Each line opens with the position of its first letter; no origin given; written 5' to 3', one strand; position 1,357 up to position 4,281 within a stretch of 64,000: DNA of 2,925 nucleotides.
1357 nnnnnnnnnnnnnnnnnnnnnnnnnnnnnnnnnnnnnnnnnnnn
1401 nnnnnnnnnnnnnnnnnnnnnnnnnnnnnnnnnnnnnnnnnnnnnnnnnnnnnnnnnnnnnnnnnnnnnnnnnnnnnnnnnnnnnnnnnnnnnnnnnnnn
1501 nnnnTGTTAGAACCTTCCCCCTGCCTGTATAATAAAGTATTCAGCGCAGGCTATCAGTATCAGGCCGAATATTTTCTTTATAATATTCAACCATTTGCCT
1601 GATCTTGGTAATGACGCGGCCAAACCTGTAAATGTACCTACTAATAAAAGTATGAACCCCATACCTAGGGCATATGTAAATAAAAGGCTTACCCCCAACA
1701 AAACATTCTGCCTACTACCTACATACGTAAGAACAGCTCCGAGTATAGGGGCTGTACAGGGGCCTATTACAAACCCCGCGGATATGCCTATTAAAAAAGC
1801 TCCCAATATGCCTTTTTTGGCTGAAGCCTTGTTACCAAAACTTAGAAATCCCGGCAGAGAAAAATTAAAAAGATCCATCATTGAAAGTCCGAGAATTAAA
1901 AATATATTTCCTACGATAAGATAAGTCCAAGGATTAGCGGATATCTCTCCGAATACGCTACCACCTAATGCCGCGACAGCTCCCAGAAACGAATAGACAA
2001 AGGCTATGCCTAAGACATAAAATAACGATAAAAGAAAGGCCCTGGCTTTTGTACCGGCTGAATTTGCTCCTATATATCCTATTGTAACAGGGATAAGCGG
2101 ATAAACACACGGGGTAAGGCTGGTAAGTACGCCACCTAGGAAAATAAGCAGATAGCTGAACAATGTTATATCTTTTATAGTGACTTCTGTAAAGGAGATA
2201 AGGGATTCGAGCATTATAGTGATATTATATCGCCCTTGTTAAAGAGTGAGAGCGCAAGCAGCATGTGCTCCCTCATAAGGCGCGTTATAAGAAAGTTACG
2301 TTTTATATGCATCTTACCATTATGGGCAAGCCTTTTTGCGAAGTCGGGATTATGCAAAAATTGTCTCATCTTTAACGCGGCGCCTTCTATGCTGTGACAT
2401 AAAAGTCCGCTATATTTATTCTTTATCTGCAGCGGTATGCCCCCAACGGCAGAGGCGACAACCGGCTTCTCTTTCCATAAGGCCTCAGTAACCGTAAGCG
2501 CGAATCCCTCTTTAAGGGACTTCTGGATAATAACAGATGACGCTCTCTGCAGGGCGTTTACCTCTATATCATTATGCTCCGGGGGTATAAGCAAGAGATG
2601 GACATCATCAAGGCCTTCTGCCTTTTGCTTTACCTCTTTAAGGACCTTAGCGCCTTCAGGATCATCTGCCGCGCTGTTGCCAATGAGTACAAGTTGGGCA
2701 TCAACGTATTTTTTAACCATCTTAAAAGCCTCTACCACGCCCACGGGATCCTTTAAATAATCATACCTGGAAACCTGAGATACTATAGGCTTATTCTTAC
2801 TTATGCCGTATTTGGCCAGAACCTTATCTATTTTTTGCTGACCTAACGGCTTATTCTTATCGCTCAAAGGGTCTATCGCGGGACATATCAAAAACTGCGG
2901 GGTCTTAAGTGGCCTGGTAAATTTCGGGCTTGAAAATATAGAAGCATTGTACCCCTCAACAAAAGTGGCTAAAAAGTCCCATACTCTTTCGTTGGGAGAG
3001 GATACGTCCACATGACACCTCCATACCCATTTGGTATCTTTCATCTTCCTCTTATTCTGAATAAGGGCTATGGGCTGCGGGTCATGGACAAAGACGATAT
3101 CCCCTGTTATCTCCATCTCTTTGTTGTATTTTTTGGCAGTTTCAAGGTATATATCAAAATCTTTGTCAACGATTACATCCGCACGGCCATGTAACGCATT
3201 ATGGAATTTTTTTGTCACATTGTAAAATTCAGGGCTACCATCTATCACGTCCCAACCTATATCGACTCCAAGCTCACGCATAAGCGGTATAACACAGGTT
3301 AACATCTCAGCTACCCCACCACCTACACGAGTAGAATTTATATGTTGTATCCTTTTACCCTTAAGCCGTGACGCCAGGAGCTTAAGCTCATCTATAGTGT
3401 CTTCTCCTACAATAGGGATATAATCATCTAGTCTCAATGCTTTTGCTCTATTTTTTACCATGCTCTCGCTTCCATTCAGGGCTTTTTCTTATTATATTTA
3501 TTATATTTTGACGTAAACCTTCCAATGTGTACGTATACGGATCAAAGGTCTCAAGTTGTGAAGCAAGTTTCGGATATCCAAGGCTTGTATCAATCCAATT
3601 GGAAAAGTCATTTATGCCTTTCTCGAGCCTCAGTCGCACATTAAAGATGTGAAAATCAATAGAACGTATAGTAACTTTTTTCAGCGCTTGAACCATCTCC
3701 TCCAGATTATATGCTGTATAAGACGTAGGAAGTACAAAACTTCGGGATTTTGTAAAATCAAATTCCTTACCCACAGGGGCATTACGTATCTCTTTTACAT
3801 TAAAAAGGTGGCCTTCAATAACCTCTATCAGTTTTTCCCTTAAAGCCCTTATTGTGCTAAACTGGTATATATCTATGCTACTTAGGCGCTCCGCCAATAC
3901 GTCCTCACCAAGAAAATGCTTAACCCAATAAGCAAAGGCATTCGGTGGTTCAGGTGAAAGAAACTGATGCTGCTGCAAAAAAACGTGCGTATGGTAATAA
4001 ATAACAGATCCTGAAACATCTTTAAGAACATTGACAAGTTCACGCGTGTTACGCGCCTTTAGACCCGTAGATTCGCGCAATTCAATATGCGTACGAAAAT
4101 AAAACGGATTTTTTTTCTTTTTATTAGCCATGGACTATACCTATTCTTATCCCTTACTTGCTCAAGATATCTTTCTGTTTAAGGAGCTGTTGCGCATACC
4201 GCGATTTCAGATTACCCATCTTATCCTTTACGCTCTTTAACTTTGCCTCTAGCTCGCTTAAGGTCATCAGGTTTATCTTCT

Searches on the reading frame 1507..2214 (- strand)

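Call 50: search_protein_families(library=pfam, proteins=[window:1507-2214:-], max_evalue=0.001)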
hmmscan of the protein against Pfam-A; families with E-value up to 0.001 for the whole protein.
window:1507-2214:- (235 aa): 2 families
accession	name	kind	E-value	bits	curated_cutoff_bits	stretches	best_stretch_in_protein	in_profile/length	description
PF02683.22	DsbD_TM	-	5e-48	163.7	27.1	1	21-228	4-215/219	Cytochrome C biogenesis protein transmembrane domain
PF13386.12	DsbD_2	-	9.2e-10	39.2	24.9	1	24-221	2-194/199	Cytochrome C biogenesis protein transmembrane region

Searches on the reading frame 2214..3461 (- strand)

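Call 50: search_protein_families(library=pfam, proteins=[window:2214-3461:-], max_evalue=0.001)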
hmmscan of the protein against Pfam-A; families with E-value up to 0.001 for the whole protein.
window:2214-3461:- (415 aa): 4 families
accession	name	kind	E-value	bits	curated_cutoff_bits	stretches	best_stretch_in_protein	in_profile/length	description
PF21269.3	TreT_GT1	-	1.2e-54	184.4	27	1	40-182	1-143/144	Trehalose synthase, N-terminal domain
PF00534.26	Glycos_transf_1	-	8.1e-25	87.8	26.4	1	214-383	5-170/172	Glycosyl transferases group 1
PF13692.12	Glyco_trans_1_4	-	1.9e-12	48.1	27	1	227-371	4-142/142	Glycosyl transferases group 1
PF20706.3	GT4-conflict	-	8.7e-06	25.4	26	1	240-352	215-326/385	Family 4 Glycosyltransferase in conflict systems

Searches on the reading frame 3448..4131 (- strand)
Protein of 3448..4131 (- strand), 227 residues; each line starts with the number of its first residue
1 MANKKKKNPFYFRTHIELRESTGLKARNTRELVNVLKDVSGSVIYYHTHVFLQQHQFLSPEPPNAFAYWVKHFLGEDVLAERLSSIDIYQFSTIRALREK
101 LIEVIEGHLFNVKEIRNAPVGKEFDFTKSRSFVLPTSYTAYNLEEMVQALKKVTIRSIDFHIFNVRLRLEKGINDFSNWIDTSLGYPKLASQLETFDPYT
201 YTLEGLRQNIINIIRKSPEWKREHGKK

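Call 50: search_protein_families(library=pfam, proteins=[window:3448-4131:-], max_evalue=0.001)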
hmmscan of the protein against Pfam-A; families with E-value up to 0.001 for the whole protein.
window:3448-4131:- (227 aa): 1 family
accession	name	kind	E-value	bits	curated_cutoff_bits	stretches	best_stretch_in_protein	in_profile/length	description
PF19027.5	DUF5752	-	3.1e-66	223.1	23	1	8-214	2-207/208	Family of unknown function (DUF5752)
